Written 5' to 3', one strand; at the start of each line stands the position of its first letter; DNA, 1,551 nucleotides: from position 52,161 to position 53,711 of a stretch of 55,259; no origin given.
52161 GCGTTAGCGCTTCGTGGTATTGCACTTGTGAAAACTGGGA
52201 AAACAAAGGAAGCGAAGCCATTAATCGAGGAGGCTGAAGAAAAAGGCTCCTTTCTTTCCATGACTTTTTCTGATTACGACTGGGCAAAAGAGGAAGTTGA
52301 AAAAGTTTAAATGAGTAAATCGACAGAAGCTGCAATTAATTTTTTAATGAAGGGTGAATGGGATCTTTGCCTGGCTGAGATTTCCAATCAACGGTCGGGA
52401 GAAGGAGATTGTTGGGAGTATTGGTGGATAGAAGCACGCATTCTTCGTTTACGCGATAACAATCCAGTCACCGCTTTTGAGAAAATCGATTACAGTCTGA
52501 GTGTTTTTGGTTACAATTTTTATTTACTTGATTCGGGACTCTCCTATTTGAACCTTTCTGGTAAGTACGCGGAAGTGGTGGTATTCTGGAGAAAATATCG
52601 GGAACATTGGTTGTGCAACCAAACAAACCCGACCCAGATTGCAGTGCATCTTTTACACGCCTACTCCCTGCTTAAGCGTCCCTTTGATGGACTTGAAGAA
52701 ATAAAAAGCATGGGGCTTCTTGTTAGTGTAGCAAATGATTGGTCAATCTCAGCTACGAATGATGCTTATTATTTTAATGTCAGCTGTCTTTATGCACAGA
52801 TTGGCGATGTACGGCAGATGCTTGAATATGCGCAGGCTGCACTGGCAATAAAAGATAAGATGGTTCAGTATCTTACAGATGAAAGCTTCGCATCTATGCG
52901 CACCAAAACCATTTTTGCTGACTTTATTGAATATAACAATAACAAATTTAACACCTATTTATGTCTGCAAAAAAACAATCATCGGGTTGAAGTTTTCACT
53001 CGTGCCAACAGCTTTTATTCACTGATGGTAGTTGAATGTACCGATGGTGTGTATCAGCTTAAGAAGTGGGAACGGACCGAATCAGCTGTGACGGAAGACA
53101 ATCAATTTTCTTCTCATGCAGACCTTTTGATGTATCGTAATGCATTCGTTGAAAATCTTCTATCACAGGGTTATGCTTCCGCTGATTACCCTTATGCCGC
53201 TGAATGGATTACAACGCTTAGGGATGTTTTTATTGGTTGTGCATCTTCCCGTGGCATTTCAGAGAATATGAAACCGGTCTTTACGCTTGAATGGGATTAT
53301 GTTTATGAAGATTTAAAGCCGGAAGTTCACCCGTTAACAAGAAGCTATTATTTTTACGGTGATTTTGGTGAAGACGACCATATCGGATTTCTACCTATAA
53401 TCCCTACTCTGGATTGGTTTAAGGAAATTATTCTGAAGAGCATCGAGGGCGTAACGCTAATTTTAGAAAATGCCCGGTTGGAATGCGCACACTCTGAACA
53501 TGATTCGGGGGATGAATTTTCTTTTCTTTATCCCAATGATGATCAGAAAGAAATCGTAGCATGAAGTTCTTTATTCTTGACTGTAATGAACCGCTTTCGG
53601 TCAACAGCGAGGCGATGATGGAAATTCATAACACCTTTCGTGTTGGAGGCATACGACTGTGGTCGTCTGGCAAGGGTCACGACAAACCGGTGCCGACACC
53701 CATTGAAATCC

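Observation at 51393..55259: Operon of immunity-protein-like genes ending in a tandem Imm11/DUF1629 array, with no toxin gene in view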

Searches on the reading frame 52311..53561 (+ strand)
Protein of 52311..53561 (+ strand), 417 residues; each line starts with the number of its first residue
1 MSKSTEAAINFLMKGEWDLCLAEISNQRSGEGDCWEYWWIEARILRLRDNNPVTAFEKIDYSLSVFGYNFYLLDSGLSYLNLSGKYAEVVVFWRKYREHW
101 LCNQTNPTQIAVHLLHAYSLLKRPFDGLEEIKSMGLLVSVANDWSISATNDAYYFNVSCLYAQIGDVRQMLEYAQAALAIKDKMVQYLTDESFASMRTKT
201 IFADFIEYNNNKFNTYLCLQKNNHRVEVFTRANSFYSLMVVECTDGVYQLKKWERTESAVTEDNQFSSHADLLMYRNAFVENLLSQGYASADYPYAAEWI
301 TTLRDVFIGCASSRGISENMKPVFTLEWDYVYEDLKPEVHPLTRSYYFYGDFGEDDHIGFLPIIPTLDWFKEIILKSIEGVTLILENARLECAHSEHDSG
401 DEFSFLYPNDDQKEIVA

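Call 6: search_protein_families(library=pfam, proteins=[window:52311-53561:+], max_evalue=1)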
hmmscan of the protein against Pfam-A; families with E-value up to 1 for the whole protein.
window:52311-53561:+ (417 aa): 2 families
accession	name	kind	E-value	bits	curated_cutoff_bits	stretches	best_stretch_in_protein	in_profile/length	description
PF00213.23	OSCP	-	0.16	12.5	22.3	1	163-239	18-95/172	ATP synthase delta (OSCP) subunit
PF13181.12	TPR_8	-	0.17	12.5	25.7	1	153-181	3-31/34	Tetratricopeptide repeat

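Call 7: search_protein_families(library=ncbifam, proteins=[window:52311-53561:+], max_evalue=1)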
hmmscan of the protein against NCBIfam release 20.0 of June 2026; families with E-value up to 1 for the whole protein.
window:52311-53561:+ (417 aa): 2 families
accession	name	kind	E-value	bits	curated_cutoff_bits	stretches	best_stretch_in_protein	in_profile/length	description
NF047558.1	TPR_END_plus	domain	2.5e-07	30.5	32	1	154-205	2-54/56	TPR end-of-group domain-containing protein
NF041655.1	MM0924_fam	subfamily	0.047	13.3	45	1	223-254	10-42/57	MM0924 family protein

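Call 18: find_homologous_proteins(query=window:52311-53561:+)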
Query window:52311-53561:+ (417 aa): 1 proteins with E <= 0.001 among 2623 candidates.
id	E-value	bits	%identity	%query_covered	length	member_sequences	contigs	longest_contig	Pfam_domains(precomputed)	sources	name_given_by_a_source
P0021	1.2e-286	968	100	100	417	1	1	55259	-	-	-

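Call 30: search_protein_representatives(protein=window:52311-53561:+)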
Query: 417 residues. Proteins with E-value up to 0.001 (for the whole library): 26; up to 1e-10: 10; up to 1e-30: 1. The best 26 are listed.
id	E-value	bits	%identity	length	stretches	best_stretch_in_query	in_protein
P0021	3.7e-287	968.3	100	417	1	1-417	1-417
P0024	3.0e-27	112.1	30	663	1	7-405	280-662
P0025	6.9e-20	87.9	36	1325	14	152-185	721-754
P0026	9.1e-20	87.5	26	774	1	62-407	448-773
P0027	1.3e-16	77.0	26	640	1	7-403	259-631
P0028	1.4e-16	77.0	28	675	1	63-407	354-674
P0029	9.2e-14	67.7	26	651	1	63-406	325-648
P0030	7.4e-13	64.7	40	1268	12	153-185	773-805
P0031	7.5e-13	64.7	24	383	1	12-404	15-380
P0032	1.2e-12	64.0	24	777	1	46-403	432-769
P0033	1.1e-09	54.2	23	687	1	60-408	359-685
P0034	1.6e-09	53.7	41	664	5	154-185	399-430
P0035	2.7e-05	39.8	33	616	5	153-210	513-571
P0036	6.0e-05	38.6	41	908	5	153-185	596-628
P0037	7.1e-05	38.4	37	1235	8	119-181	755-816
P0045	4.7e-04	35.7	24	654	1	88-331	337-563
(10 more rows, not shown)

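Call 31: search_protein_families(library=pfam, proteins=[P0024, P0026, P0027, P0028, P0029, P0031, P0032, P0033, P0045], max_evalue=0.01)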
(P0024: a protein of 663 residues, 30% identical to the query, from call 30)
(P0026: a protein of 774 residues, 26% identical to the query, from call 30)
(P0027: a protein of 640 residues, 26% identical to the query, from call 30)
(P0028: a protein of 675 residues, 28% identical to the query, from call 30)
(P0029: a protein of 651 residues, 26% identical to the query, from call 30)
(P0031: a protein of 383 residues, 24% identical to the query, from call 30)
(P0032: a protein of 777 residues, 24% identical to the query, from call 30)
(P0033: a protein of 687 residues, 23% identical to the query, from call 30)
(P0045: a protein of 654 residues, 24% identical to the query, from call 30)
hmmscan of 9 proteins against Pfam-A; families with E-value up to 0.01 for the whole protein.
P0024 (663 aa): 6 families
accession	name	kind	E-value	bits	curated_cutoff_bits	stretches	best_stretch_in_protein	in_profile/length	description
PF12796.13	Ank_2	-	6.8e-22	78.3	27.3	3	153-241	14-89/90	Ankyrin repeats (3 copies)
PF13637.12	Ank_4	-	1.1e-19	70.5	22.7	2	182-231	6-49/50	Ankyrin repeats (many copies)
PF00023.36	Ank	-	1.7e-17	63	21.1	1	212-241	2-31/33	Ankyrin repeat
PF13606.12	Ank_3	-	1.5e-12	46.8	22.3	1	212-240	2-30/30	Ankyrin repeat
PF13857.12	Ank_5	-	1.8e-11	44.6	27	1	210-252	13-56/56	Ankyrin repeats (many copies)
PF23745.1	ANK_LRRK2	-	0.00067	20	27.5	0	222-264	41-83/130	LRRK2 ANK repeat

P0026 (774 aa): 6 families
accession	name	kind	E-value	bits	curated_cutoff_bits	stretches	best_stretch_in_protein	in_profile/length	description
PF12796.13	Ank_2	-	5.9e-16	59.2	27.3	2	318-382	27-84/90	Ankyrin repeats (3 copies)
PF13637.12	Ank_4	-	8.8e-14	51.7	22.7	1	304-342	15-47/50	Ankyrin repeats (many copies)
PF00023.36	Ank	-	2.9e-12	46.5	21.1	1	324-353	1-30/33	Ankyrin repeat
PF13857.12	Ank_5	-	9.3e-12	45.5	27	1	322-365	13-56/56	Ankyrin repeats (many copies)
PF13606.12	Ank_3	-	1.3e-10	40.8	22.3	1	324-351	1-28/30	Ankyrin repeat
PF12895.13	ANAPC3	-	0.00068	20.3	27.2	1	401-448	2-49/82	Anaphase-promoting complex, cyclosome, subunit 3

P0027 (640 aa): 5 families
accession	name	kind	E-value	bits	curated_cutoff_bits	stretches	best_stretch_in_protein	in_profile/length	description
PF13637.12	Ank_4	-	2.4e-08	34.5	22.7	1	147-168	16-37/50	Ankyrin repeats (many copies)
PF12796.13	Ank_2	-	4.9e-06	27.5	27.3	1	142-224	11-87/90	Ankyrin repeats (3 copies)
PF13424.12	TPR_12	-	0.00044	20.8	30.1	0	290-314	48-72/77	Tetratricopeptide repeat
PF13857.12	Ank_5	-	0.00077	20.2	27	1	148-196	2-53/56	Ankyrin repeats (many copies)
PF13428.12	TPR_14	-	0.0065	17.5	23.5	0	288-320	2-34/44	Tetratricopeptide repeat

P0028 (675 aa): 4 families
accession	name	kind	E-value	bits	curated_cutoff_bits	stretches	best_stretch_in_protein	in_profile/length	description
PF12796.13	Ank_2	-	2.5e-12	47.6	27.3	1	199-291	4-87/90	Ankyrin repeats (3 copies)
PF13637.12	Ank_4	-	1.7e-10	41.3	22.7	0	204-251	8-49/50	Ankyrin repeats (many copies)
PF00023.36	Ank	-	4.4e-07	30.3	21.1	1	231-257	1-27/33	Ankyrin repeat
PF13606.12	Ank_3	-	3.1e-06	27.5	22.3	0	231-259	1-29/30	Ankyrin repeat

P0029 (651 aa): 6 families
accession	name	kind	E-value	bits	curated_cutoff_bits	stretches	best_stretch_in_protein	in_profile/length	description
PF12796.13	Ank_2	-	1.4e-16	61.2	27.3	2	191-255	21-81/90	Ankyrin repeats (3 copies)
PF13637.12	Ank_4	-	1.1e-11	45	22.7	1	208-253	4-49/50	Ankyrin repeats (many copies)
PF00023.36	Ank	-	4.6e-10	39.6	21.1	1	200-230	1-31/33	Ankyrin repeat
PF13606.12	Ank_3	-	1.4e-08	34.7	22.3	0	200-229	1-30/30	Ankyrin repeat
PF13857.12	Ank_5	-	0.00061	20.6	27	0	194-241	9-56/56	Ankyrin repeats (many copies)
PF22890.2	TPR_EMC2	-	0.0058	17.2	27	0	290-359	45-113/145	EMC2 TPR-like repeat domain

P0031 (383 aa): 2 families
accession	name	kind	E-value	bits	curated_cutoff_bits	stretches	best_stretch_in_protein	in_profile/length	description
PF13428.12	TPR_14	-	0.0021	19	23.5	0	6-44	3-41/44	Tetratricopeptide repeat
PF14559.12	TPR_19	-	0.0056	17.4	25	1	14-67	1-54/68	Tetratricopeptide repeat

P0032 (777 aa): 5 families
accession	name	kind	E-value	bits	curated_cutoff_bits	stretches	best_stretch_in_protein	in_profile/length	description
PF12796.13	Ank_2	-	4.2e-13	50.1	27.3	1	299-384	11-87/90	Ankyrin repeats (3 copies)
PF13637.12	Ank_4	-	9.5e-08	32.6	22.7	1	328-375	1-48/50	Ankyrin repeats (many copies)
PF13857.12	Ank_5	-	2.5e-07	31.4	27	1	325-364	15-56/56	Ankyrin repeats (many copies)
PF13606.12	Ank_3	-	5.6e-07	29.7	22.3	0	325-352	3-30/30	Ankyrin repeat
PF00023.36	Ank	-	2.7e-05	24.7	21.1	0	325-355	3-33/33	Ankyrin repeat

P0033 (687 aa): 6 families
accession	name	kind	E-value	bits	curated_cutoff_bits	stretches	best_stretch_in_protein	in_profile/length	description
PF12796.13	Ank_2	-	2.9e-12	47.4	27.3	1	217-291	15-80/90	Ankyrin repeats (3 copies)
PF13637.12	Ank_4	-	1.6e-09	38.2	22.7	1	243-280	2-39/50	Ankyrin repeats (many copies)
PF13857.12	Ank_5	-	5.8e-08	33.4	27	1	234-278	12-56/56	Ankyrin repeats (many copies)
PF00023.36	Ank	-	3.8e-06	27.4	21.1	1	237-267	1-31/33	Ankyrin repeat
PF13181.12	TPR_8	-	0.0013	19.2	25.7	0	336-364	2-30/34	Tetratricopeptide repeat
PF13606.12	Ank_3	-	0.0033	18.2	22.3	0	237-265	1-29/30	Ankyrin repeat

P0045 (654 aa): 6 families
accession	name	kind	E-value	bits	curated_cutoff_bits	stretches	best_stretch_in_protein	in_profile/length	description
PF12796.13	Ank_2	-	4.9e-16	59.5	27.3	2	169-249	11-86/90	Ankyrin repeats (3 copies)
PF00023.36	Ank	-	1.5e-14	53.7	21.1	1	191-220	3-32/33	Ankyrin repeat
PF13857.12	Ank_5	-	1.5e-11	44.8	27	1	174-230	1-56/56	Ankyrin repeats (many copies)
PF13637.12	Ank_4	-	2.2e-10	40.9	22.7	1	195-242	2-49/50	Ankyrin repeats (many copies)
PF13606.12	Ank_3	-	1.6e-09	37.5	22.3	0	191-218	3-30/30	Ankyrin repeat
PF24521.3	Ank_KRIT1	-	0.0017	18.6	80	0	170-235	61-130/149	KRIT1 ankyrin-repeats domain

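Call 34: find_encoding_contigs(protein=P0024, flank=10000, max_places=4)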
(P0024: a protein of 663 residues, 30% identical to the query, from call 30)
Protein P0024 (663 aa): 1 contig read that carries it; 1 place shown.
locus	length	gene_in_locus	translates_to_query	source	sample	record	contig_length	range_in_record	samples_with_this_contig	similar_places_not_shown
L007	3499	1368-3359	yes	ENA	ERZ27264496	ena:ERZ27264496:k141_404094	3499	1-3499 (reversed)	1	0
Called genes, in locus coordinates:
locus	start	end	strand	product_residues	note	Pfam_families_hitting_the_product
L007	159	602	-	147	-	-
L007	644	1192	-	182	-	PF07791:Imm11 (weak)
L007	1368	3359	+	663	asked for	PF13606:Ank_3 (faint), PF12796:Ank_2, PF13637:Ank_4 (weak), PF13857:Ank_5 (weak), PF00023:Ank (weak)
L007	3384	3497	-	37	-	?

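Call 35: find_encoding_contigs(protein=P0026, flank=10000, max_places=4)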
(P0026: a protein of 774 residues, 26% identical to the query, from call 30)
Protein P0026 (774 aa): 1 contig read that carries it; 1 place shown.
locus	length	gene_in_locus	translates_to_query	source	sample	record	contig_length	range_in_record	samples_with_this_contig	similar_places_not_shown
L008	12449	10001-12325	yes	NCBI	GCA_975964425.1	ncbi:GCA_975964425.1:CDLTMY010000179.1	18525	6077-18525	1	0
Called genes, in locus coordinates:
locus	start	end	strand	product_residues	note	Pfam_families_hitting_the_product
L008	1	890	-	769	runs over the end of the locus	PF13229:Beta_helix, PF05048:NosD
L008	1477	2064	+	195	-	-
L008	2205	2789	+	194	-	-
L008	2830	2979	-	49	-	-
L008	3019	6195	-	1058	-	PF17159:MASE3, PF08448:PAS_4 (weak), PF08447:PAS_3, PF00989:PAS, PF08448:PAS_4, PF13426:PAS_9, PF00512:HisKA, PF02518:HATPase_c, +2 more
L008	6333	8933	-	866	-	PF04392:ABC_sub_bind, PF00989:PAS, PF08448:PAS_4 (weak), PF13426:PAS_9, PF00989:PAS (weak), PF13426:PAS_9, PF00512:HisKA, PF02518:HATPase_c, +2 more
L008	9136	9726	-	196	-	PF07791:Imm11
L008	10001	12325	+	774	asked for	PF13606:Ank_3 (faint), PF13637:Ank_4 (faint), PF12796:Ank_2 (weak), PF00023:Ank (weak), PF13857:Ank_5 (weak)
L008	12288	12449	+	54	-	?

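Call 36: find_encoding_contigs(protein=P0031, flank=10000, max_places=4)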
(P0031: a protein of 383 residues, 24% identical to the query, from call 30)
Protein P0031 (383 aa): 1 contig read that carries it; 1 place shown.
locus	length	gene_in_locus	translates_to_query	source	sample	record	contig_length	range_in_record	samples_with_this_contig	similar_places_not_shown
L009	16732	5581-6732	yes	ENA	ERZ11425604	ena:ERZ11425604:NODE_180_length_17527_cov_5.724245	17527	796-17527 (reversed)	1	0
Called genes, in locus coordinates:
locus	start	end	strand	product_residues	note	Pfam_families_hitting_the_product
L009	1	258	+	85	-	?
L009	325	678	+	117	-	-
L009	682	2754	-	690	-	PF01960:ArgJ, PF00696:AA_kinase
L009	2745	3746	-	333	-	PF01118:Semialdhyde_dh, PF02774:Semialdhyde_dhC, PF22698:Semialdhyde_dhC_1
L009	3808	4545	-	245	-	PF00106:adh_short, PF01370:Epimerase (weak), PF08659:KR, PF13460:NAD_binding_10, PF13561:adh_short_C2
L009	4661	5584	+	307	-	PF06719:AraC_N, PF00165:HTH_AraC (faint), PF12833:HTH_18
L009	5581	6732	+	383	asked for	-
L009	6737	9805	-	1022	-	PF00270:DEAD (faint), PF00580:UvrD-helicase (faint), PF13086:AAA_11, PF13245:AAA_19, PF13087:AAA_12, PF13538:UvrD_C_2, PF09848:SLFN-g3_helicase, PF13191:AAA_16 (weak), +6 more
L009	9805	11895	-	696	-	PF00672:HAMP (weak), PF00015:MCPsignal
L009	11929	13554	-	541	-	-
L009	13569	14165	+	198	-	-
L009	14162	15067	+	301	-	-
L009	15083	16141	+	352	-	PF00850:Hist_deacetyl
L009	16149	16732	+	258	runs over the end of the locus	PF00891:Methyltransf_2 (weak), PF01209:Ubie_methyltran, PF02353:CMAS, PF13489:Methyltransf_23, PF13649:Methyltransf_25, PF13847:Methyltransf_31, PF08241:Methyltransf_11, PF08242:Methyltransf_12, +1 more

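Call 37: find_encoding_contigs(protein=P0028, flank=10000, max_places=4)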
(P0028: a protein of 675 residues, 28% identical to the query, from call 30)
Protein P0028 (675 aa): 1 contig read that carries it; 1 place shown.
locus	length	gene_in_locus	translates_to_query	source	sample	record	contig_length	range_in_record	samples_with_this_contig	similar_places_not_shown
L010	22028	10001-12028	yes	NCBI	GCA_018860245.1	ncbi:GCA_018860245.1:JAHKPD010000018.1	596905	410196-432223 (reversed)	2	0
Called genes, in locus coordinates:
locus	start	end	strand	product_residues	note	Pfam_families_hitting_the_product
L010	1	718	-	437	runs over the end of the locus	PF12698:ABC2_membrane_3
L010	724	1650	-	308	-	PF00005:ABC_tran, PF13304:AAA_21 (weak), PF13732:DrrA1-3_C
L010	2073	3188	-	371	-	PF00226:DnaJ, PF01556:DnaJ_C, PF00684:DnaJ_CXXCXGXG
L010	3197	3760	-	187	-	PF01025:GrpE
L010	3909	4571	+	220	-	PF04264:YceI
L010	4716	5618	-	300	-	PF01370:Epimerase, PF13460:NAD_binding_10 (weak), PF08338:DUF1731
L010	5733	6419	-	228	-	PF05430:Methyltransf_30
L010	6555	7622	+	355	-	PF01063:Aminotran_4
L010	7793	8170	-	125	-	PF12973:Cupin_7, PF07883:Cupin_2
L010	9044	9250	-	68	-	-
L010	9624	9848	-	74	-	PF26376:Mef1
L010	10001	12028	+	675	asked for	PF13606:Ank_3 (faint), PF13637:Ank_4 (faint), PF00023:Ank (faint), PF12796:Ank_2 (weak)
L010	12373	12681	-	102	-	-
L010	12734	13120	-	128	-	PF01503:PRA-PH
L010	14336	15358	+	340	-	PF10604:Polyketide_cyc2 (weak), PF03364:Polyketide_cyc, PF06445:GyrI-like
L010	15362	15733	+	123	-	PF02537:CRCB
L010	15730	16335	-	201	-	PF07920:DUF1684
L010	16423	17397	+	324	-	PF01266:DAO (faint), PF01946:Thi4 (faint), PF03486:HI0933_like (faint), PF07992:Pyr_redox_2, PF13434:Lys_Orn_oxgnase (faint), PF13738:Pyr_redox_3, PF00743:FMO-like (faint), PF00070:Pyr_redox (weak)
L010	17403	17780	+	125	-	PF00903:Glyoxalase, PF12681:Glyoxalase_2 (faint)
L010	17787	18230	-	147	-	PF12840:HTH_20 (faint), PF13404:HTH_AsnC-type, PF13412:HTH_24, PF01047:MarR (weak), PF01037:AsnC_trans_reg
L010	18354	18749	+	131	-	-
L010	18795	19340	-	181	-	PF13302:Acetyltransf_3, PF00583:Acetyltransf_1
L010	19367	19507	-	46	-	-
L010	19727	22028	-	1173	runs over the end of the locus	PF02310:B12-binding, PF03308:MeaB, PF02492:cobW (faint), PF01642:MM_CoA_mutase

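Call 39: search_solved_structures(query=A2, max_evalue=10)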
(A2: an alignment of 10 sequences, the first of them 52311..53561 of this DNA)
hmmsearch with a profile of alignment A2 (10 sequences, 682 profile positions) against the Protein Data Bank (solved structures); distinct sequences matched with E-value up to 10: 648 (the best 60 are shown).
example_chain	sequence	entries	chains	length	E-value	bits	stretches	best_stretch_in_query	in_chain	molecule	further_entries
4rlv_A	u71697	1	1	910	6.3e-99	335.4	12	139-303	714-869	Ankyrin-1, Ankyrin-2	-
7tw3_G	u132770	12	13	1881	3.4e-89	303.2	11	146-288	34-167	Ankyrin-1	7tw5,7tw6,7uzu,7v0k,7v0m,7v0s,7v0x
5y4d_A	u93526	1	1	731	1e-87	298.4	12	193-290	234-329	Ankyrin-1,Ankyrin-2,Ankyrin-2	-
5vkq_A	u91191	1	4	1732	4e-70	240.2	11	138-323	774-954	No mechanoreceptor potential C isoform L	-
6mol_A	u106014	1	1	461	9.8e-60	205.9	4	136-293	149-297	Monoextended DARPin R12 (M_R12)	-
5lec_A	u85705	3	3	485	3.4e-59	204.1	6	207-294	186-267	DDD_D12_12_D12_12_D12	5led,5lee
5le2_A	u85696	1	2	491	3.5e-59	204.1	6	209-294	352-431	DDD_D12_15_D12_15_D12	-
5leb_A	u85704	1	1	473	1.6e-58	201.8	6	206-294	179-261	DDD_D12_06_D12_06_D12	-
7ptx_A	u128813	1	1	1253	5.7e-57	196.7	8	225-307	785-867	Alpha-latrocrustotoxin-Lt1a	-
6mok_A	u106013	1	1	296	8.8e-54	186.2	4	142-292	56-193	Dimeric DARPin ANR7 (A_distance_r7)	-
1n11_A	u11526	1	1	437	3.3e-51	177.7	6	226-293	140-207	Ankyrin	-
5y4f_A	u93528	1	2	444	2e-50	175.1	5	145-303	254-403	Ankyrin-2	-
7tcd_A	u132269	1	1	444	5.8e-47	163.7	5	173-292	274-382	D13 LOV2-DARPin fusion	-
9goa_A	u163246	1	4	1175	8.3e-46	159.9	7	167-286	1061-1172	Alpha-latrotoxin-Lt1a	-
9go9_A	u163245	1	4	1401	1.2e-45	159.3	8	167-295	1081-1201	Alpha-latrotoxin-Lt1a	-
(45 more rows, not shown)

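Call 40: search_protein_families(library=pfam, proteins=[L008:1477-2061:+, L008:2205-2786:+, L008:9136-9723:-, L007:644-1189:-, L007:159-599:-, L010:9624-9845:-, L010:9044-9247:-, L010:12373-12678:-], max_evalue=0.1)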
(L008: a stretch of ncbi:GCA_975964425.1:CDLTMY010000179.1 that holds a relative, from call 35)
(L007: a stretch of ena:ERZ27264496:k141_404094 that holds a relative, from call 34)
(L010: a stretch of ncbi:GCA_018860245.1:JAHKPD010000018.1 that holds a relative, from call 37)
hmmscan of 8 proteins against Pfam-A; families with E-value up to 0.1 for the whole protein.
L008:1477-2061:+ (195 aa): 1 family
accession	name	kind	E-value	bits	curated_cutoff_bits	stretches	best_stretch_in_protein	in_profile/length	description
PF07791.16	Imm11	-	0.00017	21.4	22.1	1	29-175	37-192/194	Immunity protein family (Imm11)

L008:2205-2786:+ (194 aa): 0 families

L008:9136-9723:- (195 aa): 2 families
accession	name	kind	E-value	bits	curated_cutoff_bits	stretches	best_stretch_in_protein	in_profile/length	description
PF07791.16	Imm11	-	9.3e-11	41.8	22.1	1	69-188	67-191/194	Immunity protein family (Imm11)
PF05309.16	TraE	-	0.05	13.5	24.8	1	109-172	19-86/182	TraE protein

L007:644-1189:- (181 aa): 1 family
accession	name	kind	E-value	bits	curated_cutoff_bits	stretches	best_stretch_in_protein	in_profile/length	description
PF07791.16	Imm11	-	1.6e-07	31.3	22.1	1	35-175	43-188/194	Immunity protein family (Imm11)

L007:159-599:- (146 aa): 0 families

L010:9624-9845:- (73 aa): 0 families

L010:9044-9247:- (67 aa): 0 families

L010:12373-12678:- (101 aa): 0 families

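Call 44: find_related_loci(query=A3, collection=genome_contigs, flank=10000)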
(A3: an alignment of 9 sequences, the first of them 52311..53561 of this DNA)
Query A3 (417 aa) in genome_contigs; peptide patterns used: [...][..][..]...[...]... (x = any residue, [..] = any of these).
237 stretches matched a pattern; 4 encode a relative of the query (tblastn E <= 1e-3); 4 distinct loci.
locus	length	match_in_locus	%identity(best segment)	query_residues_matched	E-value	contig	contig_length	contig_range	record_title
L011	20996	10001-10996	27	59-407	1e-29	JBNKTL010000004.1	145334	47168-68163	MAG: Spirochaetota bacterium isolate A2.bin.24.permissive NODE_4_length_145334_cov_6.950061, whole genome shotgun sequen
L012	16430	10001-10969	26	61-407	5e-26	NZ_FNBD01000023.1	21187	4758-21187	Cellulophaga baltica strain DSM 24729, whole genome shotgun sequence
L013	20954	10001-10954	25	66-407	6e-25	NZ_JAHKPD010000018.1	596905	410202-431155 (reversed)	Pseudotamlana agarivorans strain I2M19 I2M19_I2M19_contig_4, whole genome shotgun sequence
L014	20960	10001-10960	25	66-405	3e-20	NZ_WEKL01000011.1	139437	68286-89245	Aquimarina litoralis strain CCMR20 scaffold_10, whole genome shotgun sequence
